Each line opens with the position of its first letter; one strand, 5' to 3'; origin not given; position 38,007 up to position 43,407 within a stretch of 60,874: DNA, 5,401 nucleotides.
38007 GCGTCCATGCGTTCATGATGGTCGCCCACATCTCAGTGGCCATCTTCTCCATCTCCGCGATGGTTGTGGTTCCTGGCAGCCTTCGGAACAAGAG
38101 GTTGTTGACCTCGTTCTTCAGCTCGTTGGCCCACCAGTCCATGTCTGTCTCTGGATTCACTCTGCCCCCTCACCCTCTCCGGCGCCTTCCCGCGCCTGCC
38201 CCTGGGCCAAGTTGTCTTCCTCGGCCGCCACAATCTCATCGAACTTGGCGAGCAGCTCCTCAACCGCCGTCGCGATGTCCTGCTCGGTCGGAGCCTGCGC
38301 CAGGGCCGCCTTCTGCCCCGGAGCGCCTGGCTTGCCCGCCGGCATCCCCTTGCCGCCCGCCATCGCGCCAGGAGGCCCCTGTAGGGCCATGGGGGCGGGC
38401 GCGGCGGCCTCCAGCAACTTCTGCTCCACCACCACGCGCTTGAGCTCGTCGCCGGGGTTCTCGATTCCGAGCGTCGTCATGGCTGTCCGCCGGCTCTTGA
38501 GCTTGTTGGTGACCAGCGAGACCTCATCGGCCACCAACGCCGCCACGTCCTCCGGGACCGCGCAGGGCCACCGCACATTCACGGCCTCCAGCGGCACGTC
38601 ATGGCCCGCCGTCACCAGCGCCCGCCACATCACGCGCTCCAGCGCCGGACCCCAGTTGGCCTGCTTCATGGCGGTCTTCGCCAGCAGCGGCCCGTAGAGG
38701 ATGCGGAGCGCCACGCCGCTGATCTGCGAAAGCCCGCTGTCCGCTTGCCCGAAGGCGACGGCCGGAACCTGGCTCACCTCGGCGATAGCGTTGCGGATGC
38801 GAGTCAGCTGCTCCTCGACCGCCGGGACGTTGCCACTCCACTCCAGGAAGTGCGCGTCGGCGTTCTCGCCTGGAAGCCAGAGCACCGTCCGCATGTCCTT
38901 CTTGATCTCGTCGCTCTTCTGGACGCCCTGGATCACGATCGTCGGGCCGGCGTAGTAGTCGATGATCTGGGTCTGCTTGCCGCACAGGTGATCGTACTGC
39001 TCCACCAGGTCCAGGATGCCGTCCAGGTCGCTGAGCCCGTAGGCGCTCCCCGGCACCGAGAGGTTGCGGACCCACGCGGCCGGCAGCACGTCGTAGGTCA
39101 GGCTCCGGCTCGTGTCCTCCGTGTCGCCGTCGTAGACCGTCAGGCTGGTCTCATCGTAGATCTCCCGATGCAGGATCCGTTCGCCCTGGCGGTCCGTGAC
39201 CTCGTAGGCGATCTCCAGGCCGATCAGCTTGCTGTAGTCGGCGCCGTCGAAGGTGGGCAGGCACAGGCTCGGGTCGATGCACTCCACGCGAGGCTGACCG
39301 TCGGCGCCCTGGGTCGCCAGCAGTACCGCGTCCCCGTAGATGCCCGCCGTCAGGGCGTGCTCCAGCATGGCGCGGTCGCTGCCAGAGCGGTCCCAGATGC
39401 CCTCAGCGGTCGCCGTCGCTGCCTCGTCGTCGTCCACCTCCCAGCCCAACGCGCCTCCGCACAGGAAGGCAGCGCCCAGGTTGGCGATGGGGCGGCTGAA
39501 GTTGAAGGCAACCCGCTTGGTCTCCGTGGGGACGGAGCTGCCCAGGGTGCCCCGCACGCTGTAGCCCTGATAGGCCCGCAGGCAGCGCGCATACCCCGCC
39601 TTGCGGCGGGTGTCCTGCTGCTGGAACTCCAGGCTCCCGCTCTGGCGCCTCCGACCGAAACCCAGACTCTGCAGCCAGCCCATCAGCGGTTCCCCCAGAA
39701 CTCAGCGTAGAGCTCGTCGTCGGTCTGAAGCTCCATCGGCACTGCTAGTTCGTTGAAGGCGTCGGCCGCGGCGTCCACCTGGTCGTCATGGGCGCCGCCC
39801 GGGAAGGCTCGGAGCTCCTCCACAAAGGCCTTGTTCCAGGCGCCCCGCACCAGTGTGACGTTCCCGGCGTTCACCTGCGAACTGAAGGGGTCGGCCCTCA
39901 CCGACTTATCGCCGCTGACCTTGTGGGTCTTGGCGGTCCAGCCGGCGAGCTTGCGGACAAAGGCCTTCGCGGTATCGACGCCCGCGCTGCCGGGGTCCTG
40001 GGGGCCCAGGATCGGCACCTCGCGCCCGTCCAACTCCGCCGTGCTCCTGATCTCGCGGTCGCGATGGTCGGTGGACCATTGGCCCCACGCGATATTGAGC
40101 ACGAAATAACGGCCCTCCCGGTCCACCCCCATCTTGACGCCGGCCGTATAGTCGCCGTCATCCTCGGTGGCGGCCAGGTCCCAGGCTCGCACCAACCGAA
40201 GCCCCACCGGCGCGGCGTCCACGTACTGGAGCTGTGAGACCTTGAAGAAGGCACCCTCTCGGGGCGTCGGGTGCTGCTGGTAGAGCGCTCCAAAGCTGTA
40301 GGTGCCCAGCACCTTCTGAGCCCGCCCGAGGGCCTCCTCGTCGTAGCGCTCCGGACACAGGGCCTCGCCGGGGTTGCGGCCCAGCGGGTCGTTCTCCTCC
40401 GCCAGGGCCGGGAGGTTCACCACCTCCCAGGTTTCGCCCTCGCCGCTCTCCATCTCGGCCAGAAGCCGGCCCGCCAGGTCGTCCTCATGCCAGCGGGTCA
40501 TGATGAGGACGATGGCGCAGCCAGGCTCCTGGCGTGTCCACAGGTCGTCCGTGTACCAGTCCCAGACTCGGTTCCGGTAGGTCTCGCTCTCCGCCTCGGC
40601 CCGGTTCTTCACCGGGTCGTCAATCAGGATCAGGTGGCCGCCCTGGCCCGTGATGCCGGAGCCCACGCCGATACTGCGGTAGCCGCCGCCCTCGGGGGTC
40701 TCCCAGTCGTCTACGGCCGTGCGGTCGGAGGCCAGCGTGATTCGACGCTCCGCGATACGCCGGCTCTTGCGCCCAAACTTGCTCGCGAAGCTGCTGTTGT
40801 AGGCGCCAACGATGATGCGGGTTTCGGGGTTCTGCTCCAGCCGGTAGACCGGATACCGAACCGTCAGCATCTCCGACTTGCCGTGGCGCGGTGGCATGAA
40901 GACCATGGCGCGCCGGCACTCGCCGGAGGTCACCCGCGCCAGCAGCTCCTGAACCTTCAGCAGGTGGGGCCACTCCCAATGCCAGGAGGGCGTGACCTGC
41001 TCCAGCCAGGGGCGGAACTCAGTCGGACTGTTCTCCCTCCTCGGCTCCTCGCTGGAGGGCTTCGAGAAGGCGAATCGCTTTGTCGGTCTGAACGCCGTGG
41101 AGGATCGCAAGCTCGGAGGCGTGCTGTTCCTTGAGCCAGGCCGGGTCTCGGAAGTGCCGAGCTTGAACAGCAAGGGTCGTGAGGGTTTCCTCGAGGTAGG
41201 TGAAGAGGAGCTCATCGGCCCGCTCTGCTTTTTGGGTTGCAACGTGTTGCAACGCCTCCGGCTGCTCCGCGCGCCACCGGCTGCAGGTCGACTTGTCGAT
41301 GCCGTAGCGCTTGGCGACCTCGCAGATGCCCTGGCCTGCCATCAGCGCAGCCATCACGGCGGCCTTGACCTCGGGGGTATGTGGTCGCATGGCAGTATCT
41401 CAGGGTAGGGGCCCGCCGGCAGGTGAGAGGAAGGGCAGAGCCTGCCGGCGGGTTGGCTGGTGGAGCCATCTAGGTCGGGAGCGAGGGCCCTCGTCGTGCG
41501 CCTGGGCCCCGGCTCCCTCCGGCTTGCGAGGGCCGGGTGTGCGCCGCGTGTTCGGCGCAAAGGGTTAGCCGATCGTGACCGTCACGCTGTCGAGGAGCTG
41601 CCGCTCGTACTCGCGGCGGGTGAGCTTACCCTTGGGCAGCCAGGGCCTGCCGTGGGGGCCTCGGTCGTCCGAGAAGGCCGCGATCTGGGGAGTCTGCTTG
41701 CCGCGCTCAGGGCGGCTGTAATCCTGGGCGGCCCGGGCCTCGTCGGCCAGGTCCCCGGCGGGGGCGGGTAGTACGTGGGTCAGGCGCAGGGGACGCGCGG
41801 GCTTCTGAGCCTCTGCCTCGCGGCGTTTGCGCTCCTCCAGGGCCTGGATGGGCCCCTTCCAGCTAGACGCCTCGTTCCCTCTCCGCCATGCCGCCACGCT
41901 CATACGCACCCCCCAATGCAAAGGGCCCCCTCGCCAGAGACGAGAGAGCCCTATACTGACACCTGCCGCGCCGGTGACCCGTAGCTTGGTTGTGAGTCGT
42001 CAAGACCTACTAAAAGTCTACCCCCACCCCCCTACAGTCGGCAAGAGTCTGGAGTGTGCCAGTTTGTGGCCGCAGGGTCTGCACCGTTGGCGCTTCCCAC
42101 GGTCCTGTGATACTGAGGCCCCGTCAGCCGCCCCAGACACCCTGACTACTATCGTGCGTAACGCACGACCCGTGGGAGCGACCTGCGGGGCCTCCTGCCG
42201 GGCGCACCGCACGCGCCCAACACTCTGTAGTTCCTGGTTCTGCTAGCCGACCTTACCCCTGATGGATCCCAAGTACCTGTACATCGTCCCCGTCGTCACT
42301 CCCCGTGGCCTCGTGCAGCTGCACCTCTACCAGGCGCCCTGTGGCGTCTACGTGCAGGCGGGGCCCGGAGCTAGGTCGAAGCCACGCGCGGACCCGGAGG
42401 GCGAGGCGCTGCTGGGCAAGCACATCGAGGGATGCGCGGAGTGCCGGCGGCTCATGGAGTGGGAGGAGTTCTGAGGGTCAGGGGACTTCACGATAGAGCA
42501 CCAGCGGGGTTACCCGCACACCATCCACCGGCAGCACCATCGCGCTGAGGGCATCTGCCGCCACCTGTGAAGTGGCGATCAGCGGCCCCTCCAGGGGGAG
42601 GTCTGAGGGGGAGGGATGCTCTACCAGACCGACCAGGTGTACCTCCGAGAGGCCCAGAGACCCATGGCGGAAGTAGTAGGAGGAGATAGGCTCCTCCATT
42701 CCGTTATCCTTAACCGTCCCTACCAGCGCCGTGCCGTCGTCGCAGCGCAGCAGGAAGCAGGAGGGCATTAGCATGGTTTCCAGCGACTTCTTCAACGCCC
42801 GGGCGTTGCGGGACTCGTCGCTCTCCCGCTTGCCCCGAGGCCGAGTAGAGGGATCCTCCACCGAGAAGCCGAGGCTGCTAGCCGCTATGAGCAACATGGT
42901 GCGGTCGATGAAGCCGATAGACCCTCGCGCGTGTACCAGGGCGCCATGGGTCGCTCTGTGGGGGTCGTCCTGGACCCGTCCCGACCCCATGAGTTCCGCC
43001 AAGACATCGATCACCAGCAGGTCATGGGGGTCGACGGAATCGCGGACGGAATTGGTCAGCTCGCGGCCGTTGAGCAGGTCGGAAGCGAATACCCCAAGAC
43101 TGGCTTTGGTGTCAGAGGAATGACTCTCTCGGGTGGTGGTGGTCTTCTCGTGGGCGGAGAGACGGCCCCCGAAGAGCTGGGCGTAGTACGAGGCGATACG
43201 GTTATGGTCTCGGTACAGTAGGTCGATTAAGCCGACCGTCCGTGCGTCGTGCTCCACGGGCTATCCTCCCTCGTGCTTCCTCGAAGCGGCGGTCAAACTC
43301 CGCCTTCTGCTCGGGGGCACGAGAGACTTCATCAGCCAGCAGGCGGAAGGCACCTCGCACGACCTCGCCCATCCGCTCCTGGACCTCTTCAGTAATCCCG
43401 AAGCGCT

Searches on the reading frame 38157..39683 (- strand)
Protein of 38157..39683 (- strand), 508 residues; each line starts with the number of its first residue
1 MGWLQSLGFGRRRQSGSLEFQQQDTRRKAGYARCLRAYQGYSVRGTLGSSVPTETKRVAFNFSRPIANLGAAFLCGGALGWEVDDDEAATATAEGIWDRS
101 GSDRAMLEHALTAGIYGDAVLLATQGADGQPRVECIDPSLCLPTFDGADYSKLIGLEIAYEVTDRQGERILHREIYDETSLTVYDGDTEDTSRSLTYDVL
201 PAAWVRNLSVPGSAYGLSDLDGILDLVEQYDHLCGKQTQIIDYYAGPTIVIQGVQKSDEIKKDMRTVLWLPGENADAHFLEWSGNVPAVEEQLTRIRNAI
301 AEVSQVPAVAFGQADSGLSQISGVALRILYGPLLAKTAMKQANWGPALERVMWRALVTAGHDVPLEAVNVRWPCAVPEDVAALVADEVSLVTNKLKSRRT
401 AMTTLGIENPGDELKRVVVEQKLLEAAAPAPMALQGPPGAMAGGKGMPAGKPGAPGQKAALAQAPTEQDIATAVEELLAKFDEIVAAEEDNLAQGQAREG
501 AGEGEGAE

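Call 15: search_protein_families(library=phrogs, proteins=[window:38157-39683:-], max_evalue=0.00001)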
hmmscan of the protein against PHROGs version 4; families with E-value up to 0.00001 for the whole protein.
window:38157-39683:- (508 aa): 3 families
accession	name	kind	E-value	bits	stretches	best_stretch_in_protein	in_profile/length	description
phrog_64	-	head and packaging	1.9e-39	136.6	1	56-422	122-496/547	portal protein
phrog_104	-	head and packaging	2.2e-19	70.5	1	26-468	53-523/550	portal protein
phrog_145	-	head and packaging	4.6e-06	26.6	1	174-328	210-365/493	portal protein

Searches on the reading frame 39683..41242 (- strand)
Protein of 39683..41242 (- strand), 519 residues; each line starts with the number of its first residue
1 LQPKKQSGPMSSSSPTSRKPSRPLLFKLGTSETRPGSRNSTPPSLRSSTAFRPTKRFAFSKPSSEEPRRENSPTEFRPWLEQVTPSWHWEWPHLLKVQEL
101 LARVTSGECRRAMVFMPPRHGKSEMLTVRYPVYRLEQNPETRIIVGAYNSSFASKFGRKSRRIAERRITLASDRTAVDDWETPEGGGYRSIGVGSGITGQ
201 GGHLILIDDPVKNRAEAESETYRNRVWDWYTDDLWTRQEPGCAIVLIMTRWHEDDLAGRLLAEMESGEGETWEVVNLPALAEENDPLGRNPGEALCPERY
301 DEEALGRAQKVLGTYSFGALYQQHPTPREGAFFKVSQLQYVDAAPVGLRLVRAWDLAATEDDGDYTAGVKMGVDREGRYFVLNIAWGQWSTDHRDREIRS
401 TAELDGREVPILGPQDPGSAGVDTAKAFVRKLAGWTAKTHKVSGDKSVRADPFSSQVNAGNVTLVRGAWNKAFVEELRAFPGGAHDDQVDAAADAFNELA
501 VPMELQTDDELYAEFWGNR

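Call 15: search_protein_families(library=phrogs, proteins=[window:39683-41242:-], max_evalue=0.00001)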
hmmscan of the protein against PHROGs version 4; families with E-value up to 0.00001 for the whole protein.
window:39683-41242:- (519 aa): 7 families
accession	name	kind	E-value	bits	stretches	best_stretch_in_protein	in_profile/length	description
phrog_38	-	head and packaging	5.6e-95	320.6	1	71-507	263-711/760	terminase large subunit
phrog_4758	-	head and packaging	4e-51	174.7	1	78-284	27-240/243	terminase large subunit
phrog_979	-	head and packaging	1.6e-47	163.6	1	327-500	410-600/642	terminase large subunit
phrog_12171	-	head and packaging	1.3e-36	126.1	1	405-503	1-99/110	terminase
phrog_5573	-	head and packaging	8.2e-27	95.2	1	264-498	4-233/250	terminase large subunit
phrog_30251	-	head and packaging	7.1e-22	78.4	1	113-384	59-338/799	terminase large subunit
phrog_9453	-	head and packaging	6.6e-20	72.7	1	327-497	7-208/233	terminase large subunit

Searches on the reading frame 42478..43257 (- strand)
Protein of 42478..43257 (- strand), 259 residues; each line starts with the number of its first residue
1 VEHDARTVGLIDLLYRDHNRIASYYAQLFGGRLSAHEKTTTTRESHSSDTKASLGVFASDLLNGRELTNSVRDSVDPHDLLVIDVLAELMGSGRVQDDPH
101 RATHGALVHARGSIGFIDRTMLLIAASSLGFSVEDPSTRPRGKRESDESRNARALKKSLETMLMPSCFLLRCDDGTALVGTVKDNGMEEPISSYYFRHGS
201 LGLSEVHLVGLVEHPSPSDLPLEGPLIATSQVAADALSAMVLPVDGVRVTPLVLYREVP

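Call 53: search_protein_families(library=pfam, proteins=[window:42478-43257:-], max_evalue=0.001)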
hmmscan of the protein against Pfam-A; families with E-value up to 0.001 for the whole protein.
window:42478-43257:- (259 aa): 1 family
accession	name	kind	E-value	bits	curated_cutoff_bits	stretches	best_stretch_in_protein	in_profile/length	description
PF19952.5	DUF6414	-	6.5e-05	23.2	25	1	10-70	1-63/283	Domain of unknown function (DUF6414)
